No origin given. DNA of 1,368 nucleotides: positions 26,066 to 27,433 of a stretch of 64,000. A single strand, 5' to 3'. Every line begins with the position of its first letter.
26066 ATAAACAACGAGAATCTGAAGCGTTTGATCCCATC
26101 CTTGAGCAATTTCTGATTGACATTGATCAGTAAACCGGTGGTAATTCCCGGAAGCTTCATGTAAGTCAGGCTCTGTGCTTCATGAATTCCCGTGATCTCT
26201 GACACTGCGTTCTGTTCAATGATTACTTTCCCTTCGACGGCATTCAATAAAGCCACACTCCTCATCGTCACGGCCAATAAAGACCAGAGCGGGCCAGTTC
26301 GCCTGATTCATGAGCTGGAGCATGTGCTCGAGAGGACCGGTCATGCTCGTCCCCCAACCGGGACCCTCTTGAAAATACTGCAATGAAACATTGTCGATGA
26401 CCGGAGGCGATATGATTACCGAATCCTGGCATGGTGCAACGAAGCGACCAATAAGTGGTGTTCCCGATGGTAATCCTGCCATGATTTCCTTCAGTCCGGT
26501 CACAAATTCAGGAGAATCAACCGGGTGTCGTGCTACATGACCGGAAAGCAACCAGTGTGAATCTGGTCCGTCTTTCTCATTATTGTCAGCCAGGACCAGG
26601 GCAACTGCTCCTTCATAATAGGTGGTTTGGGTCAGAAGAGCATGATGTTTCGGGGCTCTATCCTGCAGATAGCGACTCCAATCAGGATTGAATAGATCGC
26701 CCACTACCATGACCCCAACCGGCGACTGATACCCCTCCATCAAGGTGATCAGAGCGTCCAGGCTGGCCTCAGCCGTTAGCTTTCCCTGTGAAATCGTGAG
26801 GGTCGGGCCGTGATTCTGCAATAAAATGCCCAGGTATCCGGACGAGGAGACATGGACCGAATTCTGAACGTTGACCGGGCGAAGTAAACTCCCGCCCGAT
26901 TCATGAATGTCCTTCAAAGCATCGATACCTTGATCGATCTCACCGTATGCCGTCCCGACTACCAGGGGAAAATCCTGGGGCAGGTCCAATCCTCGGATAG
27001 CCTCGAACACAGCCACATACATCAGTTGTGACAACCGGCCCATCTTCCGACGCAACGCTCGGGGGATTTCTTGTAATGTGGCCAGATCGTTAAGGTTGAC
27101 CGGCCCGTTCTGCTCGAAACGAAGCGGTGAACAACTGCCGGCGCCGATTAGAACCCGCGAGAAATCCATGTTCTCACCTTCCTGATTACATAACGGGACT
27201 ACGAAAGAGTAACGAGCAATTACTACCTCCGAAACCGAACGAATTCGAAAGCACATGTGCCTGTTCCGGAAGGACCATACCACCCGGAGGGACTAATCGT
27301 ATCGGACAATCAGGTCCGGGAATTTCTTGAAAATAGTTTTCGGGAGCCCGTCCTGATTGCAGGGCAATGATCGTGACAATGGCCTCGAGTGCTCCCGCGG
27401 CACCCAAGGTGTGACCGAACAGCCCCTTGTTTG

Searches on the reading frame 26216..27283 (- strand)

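Call 13: search_protein_families(library=pfam, proteins=[window:26216-27283:-], max_evalue=0.001)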
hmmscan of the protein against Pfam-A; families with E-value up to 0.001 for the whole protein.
window:26216-27283:- (355 aa): 1 family
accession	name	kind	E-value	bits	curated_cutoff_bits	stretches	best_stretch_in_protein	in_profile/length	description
PF13723.12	Ketoacyl-synt_2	-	3.1e-09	37.2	25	1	66-231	15-163/223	Beta-ketoacyl synthase, N-terminal domain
